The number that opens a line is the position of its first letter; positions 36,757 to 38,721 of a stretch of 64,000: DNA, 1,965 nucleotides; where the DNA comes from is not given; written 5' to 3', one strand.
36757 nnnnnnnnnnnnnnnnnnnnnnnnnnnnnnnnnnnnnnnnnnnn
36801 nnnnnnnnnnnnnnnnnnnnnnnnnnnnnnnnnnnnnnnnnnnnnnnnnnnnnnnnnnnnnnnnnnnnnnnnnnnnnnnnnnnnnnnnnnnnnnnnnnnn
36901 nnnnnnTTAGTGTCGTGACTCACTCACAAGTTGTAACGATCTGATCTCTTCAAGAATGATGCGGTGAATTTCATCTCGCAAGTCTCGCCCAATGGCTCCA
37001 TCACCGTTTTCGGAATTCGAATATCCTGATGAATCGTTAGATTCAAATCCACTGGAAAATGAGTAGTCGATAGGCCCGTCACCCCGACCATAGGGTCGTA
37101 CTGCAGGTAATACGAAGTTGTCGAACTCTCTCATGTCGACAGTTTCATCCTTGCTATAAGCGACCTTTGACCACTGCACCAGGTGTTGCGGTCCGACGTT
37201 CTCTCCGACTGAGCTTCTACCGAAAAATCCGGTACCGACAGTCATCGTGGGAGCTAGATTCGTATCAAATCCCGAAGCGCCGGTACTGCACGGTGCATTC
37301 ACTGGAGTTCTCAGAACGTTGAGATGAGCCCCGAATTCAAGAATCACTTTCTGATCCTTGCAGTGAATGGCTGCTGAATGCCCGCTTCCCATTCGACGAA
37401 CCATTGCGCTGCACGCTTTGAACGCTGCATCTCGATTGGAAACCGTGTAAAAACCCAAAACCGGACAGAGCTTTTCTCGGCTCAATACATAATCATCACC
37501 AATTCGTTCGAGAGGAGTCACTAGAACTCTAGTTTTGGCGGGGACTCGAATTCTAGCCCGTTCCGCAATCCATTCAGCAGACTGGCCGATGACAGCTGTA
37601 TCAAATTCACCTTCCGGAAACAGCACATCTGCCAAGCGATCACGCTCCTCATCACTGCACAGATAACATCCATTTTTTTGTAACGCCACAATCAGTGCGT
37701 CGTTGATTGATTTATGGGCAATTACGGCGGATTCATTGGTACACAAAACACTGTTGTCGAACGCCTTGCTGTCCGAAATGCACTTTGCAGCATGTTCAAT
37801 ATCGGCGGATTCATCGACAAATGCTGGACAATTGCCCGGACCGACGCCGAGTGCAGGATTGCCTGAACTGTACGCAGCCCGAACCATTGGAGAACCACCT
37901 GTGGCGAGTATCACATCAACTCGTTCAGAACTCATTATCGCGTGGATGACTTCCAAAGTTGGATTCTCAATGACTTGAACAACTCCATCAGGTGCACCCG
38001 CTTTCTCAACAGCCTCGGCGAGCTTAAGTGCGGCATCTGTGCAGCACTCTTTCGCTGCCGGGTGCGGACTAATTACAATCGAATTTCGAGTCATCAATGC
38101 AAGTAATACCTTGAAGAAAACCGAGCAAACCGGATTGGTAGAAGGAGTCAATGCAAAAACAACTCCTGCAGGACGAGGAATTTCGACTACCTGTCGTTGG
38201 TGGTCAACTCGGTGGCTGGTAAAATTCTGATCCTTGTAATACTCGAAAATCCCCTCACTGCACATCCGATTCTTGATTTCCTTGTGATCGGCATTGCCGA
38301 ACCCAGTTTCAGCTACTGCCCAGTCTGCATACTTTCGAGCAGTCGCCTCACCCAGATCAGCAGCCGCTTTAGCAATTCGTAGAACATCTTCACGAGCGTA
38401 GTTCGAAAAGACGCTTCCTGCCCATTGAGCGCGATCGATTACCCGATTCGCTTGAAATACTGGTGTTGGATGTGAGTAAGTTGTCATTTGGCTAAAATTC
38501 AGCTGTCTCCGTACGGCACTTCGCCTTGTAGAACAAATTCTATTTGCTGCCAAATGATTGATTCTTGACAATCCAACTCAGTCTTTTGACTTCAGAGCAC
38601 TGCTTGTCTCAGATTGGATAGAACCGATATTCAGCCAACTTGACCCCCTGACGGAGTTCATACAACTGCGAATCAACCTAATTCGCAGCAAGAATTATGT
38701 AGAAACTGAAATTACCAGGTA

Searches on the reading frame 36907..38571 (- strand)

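Call 33: search_protein_families(library=padloc, proteins=[window:36907-38571:-], max_evalue=0.00001)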
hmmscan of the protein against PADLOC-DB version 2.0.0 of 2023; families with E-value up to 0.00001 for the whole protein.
window:36907-38571:- (554 aa): 0 families

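Call 57: search_protein_families(library=pfam, proteins=[window:36907-38571:-], max_evalue=0.00001)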
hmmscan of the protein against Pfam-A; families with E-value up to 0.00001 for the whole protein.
window:36907-38571:- (554 aa): 1 family
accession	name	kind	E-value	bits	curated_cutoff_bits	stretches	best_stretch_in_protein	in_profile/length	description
PF00171.27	Aldedh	-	3e-27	95.7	23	1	40-299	30-291/461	Aldehyde dehydrogenase family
